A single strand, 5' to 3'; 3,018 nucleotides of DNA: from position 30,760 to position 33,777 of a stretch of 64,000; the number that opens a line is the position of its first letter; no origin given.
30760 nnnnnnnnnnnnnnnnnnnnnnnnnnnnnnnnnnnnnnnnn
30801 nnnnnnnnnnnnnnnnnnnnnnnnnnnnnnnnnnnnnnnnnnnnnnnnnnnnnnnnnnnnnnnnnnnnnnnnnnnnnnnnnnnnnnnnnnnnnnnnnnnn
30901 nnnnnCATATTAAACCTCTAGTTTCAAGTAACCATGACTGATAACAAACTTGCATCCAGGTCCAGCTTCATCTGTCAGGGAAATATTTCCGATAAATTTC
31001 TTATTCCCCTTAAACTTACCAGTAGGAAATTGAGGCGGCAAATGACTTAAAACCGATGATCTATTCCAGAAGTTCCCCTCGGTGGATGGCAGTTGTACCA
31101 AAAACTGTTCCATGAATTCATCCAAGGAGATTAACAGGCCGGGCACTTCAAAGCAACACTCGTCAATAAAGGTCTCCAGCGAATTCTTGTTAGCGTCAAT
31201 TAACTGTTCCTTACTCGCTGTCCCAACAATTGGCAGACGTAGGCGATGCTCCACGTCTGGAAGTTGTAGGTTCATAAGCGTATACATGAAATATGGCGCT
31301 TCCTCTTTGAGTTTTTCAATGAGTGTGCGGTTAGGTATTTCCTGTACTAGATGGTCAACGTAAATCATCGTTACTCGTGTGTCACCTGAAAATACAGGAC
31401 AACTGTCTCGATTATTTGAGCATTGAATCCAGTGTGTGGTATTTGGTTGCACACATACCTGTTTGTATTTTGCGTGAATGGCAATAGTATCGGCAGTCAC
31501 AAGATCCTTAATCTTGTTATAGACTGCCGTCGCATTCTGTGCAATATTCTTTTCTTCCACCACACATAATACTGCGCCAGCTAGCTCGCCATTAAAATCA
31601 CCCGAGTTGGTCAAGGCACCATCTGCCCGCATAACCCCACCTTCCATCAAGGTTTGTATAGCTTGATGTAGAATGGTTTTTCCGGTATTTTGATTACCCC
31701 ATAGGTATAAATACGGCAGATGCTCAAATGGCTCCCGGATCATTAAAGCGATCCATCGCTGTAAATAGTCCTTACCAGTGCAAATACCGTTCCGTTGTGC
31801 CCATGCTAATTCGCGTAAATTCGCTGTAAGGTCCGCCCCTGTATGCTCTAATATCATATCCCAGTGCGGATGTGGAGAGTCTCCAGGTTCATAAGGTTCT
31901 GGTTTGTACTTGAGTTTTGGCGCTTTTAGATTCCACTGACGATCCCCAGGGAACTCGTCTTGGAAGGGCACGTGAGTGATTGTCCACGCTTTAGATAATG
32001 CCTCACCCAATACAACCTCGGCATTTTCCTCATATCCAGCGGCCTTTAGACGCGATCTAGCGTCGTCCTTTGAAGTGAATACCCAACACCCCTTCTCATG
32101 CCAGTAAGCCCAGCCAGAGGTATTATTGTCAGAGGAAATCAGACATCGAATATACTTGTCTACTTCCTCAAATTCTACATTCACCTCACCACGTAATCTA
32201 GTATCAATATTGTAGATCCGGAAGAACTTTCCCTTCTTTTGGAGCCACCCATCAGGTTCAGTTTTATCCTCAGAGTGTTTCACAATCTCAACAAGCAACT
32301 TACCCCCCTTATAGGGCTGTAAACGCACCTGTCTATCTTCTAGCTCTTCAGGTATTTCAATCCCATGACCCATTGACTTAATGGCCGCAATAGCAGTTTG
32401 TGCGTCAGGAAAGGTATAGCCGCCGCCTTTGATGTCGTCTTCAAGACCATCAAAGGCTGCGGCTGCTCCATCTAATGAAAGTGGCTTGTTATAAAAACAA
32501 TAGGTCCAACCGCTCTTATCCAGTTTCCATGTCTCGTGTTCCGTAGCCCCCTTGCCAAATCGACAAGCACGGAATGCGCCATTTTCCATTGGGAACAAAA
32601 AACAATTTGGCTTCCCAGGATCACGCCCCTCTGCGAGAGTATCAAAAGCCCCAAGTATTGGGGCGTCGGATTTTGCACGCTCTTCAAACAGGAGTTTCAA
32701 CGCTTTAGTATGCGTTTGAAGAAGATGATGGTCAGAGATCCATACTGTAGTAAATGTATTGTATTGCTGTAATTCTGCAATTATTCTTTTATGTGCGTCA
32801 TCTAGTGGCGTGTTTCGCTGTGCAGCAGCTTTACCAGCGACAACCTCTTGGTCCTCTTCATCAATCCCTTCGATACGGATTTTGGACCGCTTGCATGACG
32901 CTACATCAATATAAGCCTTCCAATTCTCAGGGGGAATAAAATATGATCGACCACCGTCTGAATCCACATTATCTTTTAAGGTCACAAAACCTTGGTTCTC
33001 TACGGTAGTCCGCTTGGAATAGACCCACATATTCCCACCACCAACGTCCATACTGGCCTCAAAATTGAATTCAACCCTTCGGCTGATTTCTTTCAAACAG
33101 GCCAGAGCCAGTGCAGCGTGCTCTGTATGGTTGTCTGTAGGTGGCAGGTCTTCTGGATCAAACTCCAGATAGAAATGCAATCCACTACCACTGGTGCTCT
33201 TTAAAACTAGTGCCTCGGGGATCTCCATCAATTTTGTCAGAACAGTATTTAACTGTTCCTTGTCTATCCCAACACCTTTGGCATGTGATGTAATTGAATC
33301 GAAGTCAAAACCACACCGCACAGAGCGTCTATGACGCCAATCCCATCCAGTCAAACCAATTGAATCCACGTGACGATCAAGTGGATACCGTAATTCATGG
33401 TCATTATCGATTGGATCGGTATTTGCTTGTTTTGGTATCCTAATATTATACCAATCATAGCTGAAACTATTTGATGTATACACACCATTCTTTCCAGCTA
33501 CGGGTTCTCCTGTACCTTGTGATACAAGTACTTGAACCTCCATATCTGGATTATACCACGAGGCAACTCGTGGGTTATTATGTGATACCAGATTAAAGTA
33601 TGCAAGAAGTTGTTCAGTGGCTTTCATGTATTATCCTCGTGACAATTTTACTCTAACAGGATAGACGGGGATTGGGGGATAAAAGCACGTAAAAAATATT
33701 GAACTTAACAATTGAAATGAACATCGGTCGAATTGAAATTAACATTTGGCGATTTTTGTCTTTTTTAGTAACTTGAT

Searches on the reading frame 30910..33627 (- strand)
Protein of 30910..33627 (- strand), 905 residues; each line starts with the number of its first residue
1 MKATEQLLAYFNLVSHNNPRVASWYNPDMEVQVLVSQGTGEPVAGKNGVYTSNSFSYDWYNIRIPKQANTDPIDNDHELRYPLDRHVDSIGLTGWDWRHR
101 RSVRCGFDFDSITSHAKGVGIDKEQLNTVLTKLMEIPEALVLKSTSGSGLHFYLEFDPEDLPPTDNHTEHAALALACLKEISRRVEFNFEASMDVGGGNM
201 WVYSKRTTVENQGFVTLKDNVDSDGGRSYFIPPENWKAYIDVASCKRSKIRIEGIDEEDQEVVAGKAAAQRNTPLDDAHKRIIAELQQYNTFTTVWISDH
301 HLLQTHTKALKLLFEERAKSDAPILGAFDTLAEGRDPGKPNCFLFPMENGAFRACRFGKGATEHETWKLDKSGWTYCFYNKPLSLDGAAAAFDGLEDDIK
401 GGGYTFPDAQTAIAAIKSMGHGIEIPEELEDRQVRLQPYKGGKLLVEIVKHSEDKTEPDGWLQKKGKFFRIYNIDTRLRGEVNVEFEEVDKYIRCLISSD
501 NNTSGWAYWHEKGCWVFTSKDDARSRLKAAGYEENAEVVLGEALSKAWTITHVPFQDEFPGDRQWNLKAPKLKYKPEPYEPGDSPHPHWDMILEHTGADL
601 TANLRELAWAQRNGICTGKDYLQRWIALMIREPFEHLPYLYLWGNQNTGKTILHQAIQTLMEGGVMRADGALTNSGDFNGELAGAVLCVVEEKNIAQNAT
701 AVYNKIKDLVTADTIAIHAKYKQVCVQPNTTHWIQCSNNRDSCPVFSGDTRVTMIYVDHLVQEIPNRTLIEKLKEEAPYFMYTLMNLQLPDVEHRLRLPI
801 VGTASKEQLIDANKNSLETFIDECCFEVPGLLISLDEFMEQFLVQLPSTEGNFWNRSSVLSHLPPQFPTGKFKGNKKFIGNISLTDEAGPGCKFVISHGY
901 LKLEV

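Call 6: search_protein_families(library=pfam, proteins=[window:30910-33627:-])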
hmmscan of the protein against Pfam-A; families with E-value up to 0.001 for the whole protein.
window:30910-33627:- (905 aa): 1 family
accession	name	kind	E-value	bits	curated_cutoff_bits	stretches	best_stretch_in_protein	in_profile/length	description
PF19263.5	DUF5906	-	3.7e-15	57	27.6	1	642-747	1-108/114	Family of unknown function (DUF5906)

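Call 11: search_dna_similar(query=window:30910-33627:-, collection=phages, mode=protein, max_rows=30)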
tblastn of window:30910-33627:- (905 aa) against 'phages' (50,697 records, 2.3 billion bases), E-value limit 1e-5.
Records with a match: 42; places in all: 42; records where one place covers at least 80% of the query: 0.
Best place of each record, by identity: <60% 42.
By first word of the organism name: Proteus 21; Salmonella 5; Burkholderia 4; Pseudomonas 3; Escherichia 2; Serratia 2; Providencia 2; Enterococcus 1; Staphylococcus 1; Achromobacter 1.
By host as written in the record: Proteus mirabilis 15; Salmonella enterica subsp. enterica serovar Typhimurium 4; Proteus mirabillis 3; Pseudomonas sp. 2; enterotoxigenic Escherichia coli 2; Proteus mirabilis CriePir89 2; Serratia sp. ATCC 39006 2; Burkholderia cenocepacia C6433 2; and 9 more.
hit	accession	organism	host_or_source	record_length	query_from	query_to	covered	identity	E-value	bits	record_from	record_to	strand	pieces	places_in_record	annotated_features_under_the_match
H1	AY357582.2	Burkholderia phage BcepNazgul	-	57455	625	851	25%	26.2%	5e-8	63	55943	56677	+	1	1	DR0530-like primase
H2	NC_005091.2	Burkholderia phage BcepNazgul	Burkholderia cepacia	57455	625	851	25%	26.2%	5e-8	63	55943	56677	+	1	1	DNA primase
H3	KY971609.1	Pseudomonas phage PspYZU01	Pseudomonas sp.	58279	625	826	22%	24.7%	8e-6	56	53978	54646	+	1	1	primase-polymerase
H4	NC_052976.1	Pseudomonas phage PspYZU01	Pseudomonas sp.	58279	625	826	22%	24.7%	8e-6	56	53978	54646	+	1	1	DNA helicase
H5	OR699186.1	Salmonella phage SD-13_S19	Salmonella enterica subsp. enterica ...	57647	625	780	17%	28.3%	7e-9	66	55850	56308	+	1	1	hypothetical protein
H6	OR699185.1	Salmonella phage SD-12_S18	Salmonella enterica subsp. enterica ...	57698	625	780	17%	28.3%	7e-9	66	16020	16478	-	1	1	hypothetical protein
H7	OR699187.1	Salmonella phage SD-14_S20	Salmonella enterica subsp. enterica ...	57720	625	780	17%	28.3%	7e-9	66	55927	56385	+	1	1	hypothetical protein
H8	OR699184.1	Salmonella phage SD-11_S17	Salmonella enterica subsp. enterica ...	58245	625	780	17%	28.3%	7e-9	66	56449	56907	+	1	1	hypothetical protein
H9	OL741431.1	Proteus phage Isf-Pm1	Proteus mirabilis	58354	625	780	17%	28.3%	7e-9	66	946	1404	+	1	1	putative DNA primase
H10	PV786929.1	Proteus phage pPM01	Proteus mirabilis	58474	625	780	17%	28.3%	7e-9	66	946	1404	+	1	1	putative primase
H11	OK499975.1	Proteus phage vB_PmiS_Jing313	Proteus mirabilis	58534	625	780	17%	28.3%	7e-9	66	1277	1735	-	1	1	primase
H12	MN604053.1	Escherichia phage E21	enterotoxigenic Escherichia coli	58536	625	780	17%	28.3%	7e-9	66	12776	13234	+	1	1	putative primase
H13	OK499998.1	Proteus phage vB_PmiS_DanisaurMW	Proteus mirabillis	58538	625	780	17%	28.3%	7e-9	66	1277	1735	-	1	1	putative bifunctional DNA Primase/polymerase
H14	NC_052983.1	Escherichia phage E21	enterotoxigenic Escherichia coli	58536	625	780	17%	28.3%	7e-9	66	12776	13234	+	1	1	DNA primase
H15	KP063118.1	Proteus phage pPM_01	Proteus mirabilis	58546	625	780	17%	28.3%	7e-9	66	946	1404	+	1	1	putative primase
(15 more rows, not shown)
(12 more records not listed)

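Call 13: find_related_loci(query=window:30910-33627:-, collection=viral_contigs, flank=6000)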
Query window:30910-33627:- (905 aa) in viral_contigs; peptide patterns used: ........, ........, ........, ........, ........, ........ (x = any residue, [..] = any of these).
24 stretches matched a pattern; 22 encode a relative of the query (tblastn E <= 1e-3); 21 distinct loci.
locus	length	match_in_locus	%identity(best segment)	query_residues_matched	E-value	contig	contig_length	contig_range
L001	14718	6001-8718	77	1-904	0e+0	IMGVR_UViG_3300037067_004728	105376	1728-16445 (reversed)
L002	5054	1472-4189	77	1-904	0e+0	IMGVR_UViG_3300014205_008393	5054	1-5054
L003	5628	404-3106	78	1-901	0e+0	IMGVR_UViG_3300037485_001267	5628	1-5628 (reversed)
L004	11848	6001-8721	75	1-905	0e+0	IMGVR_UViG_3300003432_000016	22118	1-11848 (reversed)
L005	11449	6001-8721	76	1-905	0e+0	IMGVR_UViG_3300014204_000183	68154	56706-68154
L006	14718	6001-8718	75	1-905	0e+0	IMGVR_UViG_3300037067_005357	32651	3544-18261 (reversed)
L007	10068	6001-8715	75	1-904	0e+0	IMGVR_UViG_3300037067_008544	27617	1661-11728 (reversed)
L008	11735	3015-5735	75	1-905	0e+0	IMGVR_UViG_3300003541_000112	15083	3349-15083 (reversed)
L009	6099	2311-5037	61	1-903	0e+0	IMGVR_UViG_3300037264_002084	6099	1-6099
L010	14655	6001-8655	55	1-887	0e+0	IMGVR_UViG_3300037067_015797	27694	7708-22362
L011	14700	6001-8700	63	1-901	0e+0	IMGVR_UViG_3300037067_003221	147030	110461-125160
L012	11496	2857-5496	36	13-904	6e-177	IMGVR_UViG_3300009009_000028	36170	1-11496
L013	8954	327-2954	36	21-904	3e-173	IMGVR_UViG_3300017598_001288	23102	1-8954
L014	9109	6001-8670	37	4-904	3e-172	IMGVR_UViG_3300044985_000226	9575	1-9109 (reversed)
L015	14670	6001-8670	37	4-904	4e-172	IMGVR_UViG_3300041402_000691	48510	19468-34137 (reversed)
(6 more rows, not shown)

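Call 20: search_protein_families(library=phrogs, proteins=[window:30910-33627:-])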
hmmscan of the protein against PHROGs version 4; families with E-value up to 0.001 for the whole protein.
window:30910-33627:- (905 aa): 3 families
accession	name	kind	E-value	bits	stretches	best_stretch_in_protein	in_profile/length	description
phrog_1156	-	DNA, RNA and nucleotide metabolism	1.2e-17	64.8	1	620-855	540-792/855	DNA primase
phrog_1829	-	DNA, RNA and nucleotide metabolism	1.8e-17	63.8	1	620-881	487-752/772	DNA primase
phrog_24712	-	unknown function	2.2e-09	36.8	1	623-822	458-656/801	-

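Call 27: find_encoding_contigs(protein=window:30910-33627:-, flank=3000, max_places=6)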
Protein window:30910-33627:- (905 aa): 2 contigs read that carry it; 2 places shown.
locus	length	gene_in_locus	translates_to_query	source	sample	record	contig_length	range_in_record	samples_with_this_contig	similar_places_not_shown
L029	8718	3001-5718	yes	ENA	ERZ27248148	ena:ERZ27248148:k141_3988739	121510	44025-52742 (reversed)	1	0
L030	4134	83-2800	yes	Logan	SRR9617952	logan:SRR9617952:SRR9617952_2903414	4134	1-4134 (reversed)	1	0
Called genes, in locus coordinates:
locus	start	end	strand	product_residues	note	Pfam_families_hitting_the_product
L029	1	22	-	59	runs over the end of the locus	-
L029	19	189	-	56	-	-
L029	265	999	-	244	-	-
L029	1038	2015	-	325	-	PF02195:ParB_N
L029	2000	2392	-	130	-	-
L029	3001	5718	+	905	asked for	PF19263:DUF5906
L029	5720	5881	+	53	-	-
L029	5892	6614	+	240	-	PF00149:Metallophos, PF12850:Metallophos_2 (weak)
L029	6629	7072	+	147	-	-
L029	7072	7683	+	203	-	PF00929:RNase_T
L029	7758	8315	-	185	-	PF01145:Band_7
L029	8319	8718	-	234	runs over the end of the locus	-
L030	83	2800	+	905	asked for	PF19263:DUF5906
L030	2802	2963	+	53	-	-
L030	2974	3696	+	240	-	PF00149:Metallophos, PF12850:Metallophos_2 (weak)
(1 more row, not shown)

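Call 32: find_related_loci(query=A1, collection=metagenome_contigs, flank=4500)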
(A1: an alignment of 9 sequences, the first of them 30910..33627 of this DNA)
Query A1 (905 aa) in metagenome_contigs; peptide patterns used: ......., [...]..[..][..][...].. (x = any residue, [..] = any of these).
215 stretches matched a pattern; 10 encode a relative of the query (tblastn E <= 1e-3); 8 distinct loci.
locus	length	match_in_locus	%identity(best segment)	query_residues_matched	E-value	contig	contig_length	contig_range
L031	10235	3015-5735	75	1-905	0e+0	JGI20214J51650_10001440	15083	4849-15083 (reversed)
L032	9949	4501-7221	76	1-905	0e+0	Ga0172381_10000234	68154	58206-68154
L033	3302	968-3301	77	1-778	0e+0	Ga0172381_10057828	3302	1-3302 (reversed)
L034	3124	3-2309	76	137-904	0e+0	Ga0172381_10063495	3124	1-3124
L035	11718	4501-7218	77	1-904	0e+0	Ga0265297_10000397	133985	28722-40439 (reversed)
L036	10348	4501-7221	75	1-905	0e+0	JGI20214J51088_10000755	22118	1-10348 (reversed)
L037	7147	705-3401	44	1-904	0e+0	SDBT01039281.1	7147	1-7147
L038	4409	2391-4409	46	1-679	0e+0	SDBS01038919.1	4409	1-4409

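Call 36: search_solved_structures(query=A1, max_evalue=1)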
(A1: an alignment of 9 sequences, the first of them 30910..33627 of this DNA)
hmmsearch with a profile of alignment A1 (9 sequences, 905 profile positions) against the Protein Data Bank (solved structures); distinct sequences matched with E-value up to 1: 2.
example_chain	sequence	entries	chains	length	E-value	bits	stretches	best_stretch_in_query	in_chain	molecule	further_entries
6k9e_A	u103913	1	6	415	0.0018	19.4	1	624-781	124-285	Primase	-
6k9c_A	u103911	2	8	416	0.0018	19.4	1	624-781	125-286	Primase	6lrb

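Call 37: search_protein_families(library=ncbifam, proteins=[window:30910-33627:-], max_evalue=0.1)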
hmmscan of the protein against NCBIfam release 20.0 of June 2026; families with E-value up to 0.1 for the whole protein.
window:30910-33627:- (905 aa): 1 family
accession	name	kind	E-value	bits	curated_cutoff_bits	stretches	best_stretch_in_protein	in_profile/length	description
TIGR01613.1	primase_Cterm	subfamily_domain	3.8e-10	39.1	108.7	1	620-827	59-272/304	phage/plasmid primase, P4 family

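Call 44: find_homologous_proteins(query=window:30910-33627:-, max_evalue=1e-20)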
Query window:30910-33627:- (905 aa): 403 proteins with E <= 1e-20 among 8000 candidates; the best 120 are listed.
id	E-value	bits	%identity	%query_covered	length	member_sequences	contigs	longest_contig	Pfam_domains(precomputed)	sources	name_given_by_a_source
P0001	0.0e+0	2156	100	100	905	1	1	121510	PF19263.6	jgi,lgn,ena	-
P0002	0.0e+0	1727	79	100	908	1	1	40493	PF19263.6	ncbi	-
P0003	0.0e+0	1722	78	100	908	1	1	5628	PF19263.6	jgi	jgi:hypothetical protein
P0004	0.0e+0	1716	78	100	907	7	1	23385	PF19263.6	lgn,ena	-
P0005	0.0e+0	1700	77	100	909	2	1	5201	PF19263.6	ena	-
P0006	0.0e+0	1698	77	100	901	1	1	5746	PF19263.6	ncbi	-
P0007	0.0e+0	1675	75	100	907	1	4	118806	PF19263.6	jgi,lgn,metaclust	jgi:hypothetical protein|metaclust:\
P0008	0.0e+0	1659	75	100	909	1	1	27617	PF19263.6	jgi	jgi:hypothetical protein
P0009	0.0e+0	1648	75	100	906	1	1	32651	PF19263.6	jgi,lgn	jgi:hypothetical protein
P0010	0.0e+0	1623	76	97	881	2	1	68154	PF19263.6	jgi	-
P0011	0.0e+0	1384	63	100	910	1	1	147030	PF19263.6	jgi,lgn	jgi:hypothetical protein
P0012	0.0e+0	1307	61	100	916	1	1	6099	PF19263.6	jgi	jgi:hypothetical protein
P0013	0.0e+0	1222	59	95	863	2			PF19263.6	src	-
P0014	0.0e+0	1191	56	98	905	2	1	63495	PF19263.6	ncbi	-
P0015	0.0e+0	1181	55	98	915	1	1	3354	PF19263.6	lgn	-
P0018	0.0e+0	1164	55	98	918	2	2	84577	PF19263.6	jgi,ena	jgi:hypothetical protein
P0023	0.0e+0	1064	52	98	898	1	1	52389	PF19263.6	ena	-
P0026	6.1e-280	949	47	100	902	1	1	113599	PF19263.6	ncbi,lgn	ncbi:MAG: hypothetical protein AMXMBFR16_10480 [Candidatus Uhrbacteria bacterium]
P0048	9.4e-240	816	44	98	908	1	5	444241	PF19263.6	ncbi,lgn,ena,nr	ncbi:MAG: hypothetical protein DWQ31_16885 [Planctomycetota bacterium]|nr:MAG: hypothetical protein 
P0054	7.4e-237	807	42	97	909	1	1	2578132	PF19263.6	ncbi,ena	-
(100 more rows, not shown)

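Call 45: find_encoding_contigs(protein=P0002, flank=4000, max_places=1)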
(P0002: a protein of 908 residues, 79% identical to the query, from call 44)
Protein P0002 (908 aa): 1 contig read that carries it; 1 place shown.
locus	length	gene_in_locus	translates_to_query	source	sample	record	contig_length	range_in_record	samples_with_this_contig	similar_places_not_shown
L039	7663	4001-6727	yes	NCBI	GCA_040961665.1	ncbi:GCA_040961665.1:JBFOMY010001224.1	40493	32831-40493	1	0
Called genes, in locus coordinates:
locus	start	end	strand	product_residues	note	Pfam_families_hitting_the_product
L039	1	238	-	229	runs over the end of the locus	PF02562:PhoH, PF13604:AAA_30 (weak), PF13245:AAA_19 (weak)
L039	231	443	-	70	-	-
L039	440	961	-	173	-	-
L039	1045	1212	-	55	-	-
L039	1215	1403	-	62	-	-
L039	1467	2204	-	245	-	-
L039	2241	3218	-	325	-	PF02195:ParB_N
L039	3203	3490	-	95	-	-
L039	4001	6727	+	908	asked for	PF19263:DUF5906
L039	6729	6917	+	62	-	-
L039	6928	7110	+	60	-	-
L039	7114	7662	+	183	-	?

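Call 46: find_encoding_contigs(protein=P0004, flank=4000, max_places=1)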
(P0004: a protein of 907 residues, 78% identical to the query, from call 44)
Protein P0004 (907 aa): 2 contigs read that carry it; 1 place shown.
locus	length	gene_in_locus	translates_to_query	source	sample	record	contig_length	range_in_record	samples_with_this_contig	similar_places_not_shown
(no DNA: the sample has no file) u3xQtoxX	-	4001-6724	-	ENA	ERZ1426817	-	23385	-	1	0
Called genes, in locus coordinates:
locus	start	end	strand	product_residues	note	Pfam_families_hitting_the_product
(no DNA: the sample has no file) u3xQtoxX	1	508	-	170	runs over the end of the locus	-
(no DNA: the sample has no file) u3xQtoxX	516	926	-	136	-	-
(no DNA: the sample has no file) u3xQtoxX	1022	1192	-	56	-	-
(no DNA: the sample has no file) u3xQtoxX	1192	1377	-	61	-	-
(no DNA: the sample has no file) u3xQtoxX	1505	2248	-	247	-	-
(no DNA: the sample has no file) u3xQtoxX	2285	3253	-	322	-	PF02195:ParB_N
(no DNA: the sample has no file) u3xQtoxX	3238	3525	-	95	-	-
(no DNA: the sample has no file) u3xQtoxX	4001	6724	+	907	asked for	PF19263:DUF5906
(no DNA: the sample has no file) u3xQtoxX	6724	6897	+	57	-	-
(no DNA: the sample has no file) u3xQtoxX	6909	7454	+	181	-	-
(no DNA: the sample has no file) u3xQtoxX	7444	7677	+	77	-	-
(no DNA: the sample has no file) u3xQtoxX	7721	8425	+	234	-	-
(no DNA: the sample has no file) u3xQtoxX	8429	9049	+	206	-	PF00929:RNase_T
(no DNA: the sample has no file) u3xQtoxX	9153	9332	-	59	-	-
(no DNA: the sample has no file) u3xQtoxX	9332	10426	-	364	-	-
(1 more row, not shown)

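Call 47: find_encoding_contigs(protein=P0014, flank=4000, max_places=1)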
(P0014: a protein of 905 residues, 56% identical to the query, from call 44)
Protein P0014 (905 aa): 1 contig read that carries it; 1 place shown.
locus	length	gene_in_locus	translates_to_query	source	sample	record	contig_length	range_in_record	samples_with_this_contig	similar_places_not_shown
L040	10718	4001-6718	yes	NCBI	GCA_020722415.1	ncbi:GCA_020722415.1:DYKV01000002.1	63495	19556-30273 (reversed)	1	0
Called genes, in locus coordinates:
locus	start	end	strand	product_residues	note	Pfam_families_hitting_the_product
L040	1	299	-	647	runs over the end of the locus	PF00271:Helicase_C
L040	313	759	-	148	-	-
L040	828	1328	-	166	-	PF00383:dCMP_cyt_deam_1, PF14437:MafB19-deam (weak)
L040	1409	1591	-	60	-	-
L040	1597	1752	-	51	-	-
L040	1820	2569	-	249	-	-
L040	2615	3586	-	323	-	PF02195:ParB_N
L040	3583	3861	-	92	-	-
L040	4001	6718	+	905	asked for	PF19263:DUF5906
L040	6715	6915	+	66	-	-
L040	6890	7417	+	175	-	PF18909:dGTP_diPhyd_N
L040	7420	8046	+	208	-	PF00929:RNase_T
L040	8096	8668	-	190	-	PF01145:Band_7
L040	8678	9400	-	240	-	-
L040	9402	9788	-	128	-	-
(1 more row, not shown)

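Call 48: find_encoding_contigs(protein=P0018, flank=4000, max_places=1)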
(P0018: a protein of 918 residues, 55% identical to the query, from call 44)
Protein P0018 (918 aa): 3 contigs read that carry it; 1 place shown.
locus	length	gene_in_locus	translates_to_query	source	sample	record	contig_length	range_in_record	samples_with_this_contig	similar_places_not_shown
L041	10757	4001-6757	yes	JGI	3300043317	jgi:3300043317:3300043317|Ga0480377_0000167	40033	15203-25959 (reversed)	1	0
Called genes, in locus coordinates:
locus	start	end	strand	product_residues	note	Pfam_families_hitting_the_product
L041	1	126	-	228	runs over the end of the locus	PF00580:UvrD-helicase (faint), PF02562:PhoH, PF13604:AAA_30, PF13245:AAA_19 (weak)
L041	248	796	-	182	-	-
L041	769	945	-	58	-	-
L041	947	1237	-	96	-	-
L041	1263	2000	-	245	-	-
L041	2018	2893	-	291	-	PF02195:ParB_N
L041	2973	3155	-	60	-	-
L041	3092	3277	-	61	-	-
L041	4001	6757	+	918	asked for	PF19263:DUF5906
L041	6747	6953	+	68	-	-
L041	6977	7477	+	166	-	PF18909:dGTP_diPhyd_N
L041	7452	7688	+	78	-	-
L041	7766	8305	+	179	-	PF00929:RNase_T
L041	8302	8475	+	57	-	-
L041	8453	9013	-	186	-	PF01145:Band_7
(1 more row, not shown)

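Call 49: find_encoding_contigs(protein=P0023, flank=4000, max_places=1)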
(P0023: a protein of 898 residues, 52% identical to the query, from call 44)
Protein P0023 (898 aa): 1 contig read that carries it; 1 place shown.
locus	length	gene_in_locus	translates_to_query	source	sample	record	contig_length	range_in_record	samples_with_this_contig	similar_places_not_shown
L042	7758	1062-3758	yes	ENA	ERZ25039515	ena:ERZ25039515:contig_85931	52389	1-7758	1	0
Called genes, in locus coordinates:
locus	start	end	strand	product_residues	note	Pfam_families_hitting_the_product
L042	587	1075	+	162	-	PF13392:HNH_3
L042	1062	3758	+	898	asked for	PF19263:DUF5906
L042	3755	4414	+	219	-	-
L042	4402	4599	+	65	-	-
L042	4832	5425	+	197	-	PF21448:DNMK (faint)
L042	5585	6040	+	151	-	-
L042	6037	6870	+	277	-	PF04389:Peptidase_M28, PF01546:Peptidase_M20 (weak)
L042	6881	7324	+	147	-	-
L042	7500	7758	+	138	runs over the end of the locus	-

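Call 50: find_encoding_contigs(protein=P0026, flank=4000, max_places=1)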
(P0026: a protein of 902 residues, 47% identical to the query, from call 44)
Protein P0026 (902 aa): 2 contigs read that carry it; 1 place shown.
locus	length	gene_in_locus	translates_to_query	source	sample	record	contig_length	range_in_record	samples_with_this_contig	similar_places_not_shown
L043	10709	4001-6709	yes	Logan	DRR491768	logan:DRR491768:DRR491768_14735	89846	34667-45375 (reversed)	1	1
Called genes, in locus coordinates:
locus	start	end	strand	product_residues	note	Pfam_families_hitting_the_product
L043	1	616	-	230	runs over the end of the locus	PF02562:PhoH, PF13086:AAA_11 (faint), PF20720:nSTAND3 (weak), PF13245:AAA_19 (faint), PF13604:AAA_30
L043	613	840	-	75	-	-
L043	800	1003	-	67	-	-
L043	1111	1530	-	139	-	-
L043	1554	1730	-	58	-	-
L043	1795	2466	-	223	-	-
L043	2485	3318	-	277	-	PF02195:ParB_N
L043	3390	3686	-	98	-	-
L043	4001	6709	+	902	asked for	PF19263:DUF5906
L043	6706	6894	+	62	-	-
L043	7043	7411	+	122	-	PF18909:dGTP_diPhyd_N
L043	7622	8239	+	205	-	PF00929:RNase_T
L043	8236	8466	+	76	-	-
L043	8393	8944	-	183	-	PF01145:Band_7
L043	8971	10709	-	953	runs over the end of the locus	-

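Call 51: find_encoding_contigs(protein=P0048, flank=4000, max_places=1)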
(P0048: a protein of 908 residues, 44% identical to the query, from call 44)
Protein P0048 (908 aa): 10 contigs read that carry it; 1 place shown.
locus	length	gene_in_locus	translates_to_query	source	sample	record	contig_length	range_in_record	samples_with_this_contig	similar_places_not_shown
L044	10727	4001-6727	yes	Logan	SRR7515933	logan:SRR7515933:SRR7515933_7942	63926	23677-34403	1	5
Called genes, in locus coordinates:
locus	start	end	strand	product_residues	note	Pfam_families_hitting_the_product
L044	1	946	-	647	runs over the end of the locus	-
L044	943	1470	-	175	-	-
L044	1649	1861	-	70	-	-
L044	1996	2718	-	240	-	-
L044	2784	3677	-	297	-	PF02195:ParB_N, PF17762:HTH_ParB (weak)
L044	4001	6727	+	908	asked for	PF19263:DUF5906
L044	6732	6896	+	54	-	-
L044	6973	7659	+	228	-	PF21448:DNMK (faint)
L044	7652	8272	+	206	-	PF00929:RNase_T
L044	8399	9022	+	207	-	PF13338:AbiEi_4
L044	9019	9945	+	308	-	PF14907:NTP_transf_5 (faint), PF08843:AbiEii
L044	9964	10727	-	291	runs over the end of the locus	-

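Call 52: find_encoding_contigs(protein=P0054, flank=4000, max_places=1)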
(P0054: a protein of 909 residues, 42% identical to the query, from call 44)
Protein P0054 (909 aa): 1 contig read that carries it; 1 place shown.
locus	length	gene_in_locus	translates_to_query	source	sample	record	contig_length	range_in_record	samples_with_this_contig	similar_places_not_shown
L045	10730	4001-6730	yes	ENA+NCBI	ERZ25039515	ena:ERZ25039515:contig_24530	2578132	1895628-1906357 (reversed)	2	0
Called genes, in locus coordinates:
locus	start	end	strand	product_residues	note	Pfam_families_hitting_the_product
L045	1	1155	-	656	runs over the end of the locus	-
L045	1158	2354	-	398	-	PF01170:UPF0020 (faint), PF01555:N6_N4_Mtase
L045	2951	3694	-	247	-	-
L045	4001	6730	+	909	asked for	PF19263:DUF5906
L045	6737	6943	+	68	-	-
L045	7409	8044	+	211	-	PF00929:RNase_T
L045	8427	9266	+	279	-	PF13646:HEAT_2 (weak), PF02985:HEAT (faint)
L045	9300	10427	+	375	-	PF04055:Radical_SAM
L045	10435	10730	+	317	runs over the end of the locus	PF01136:Peptidase_U32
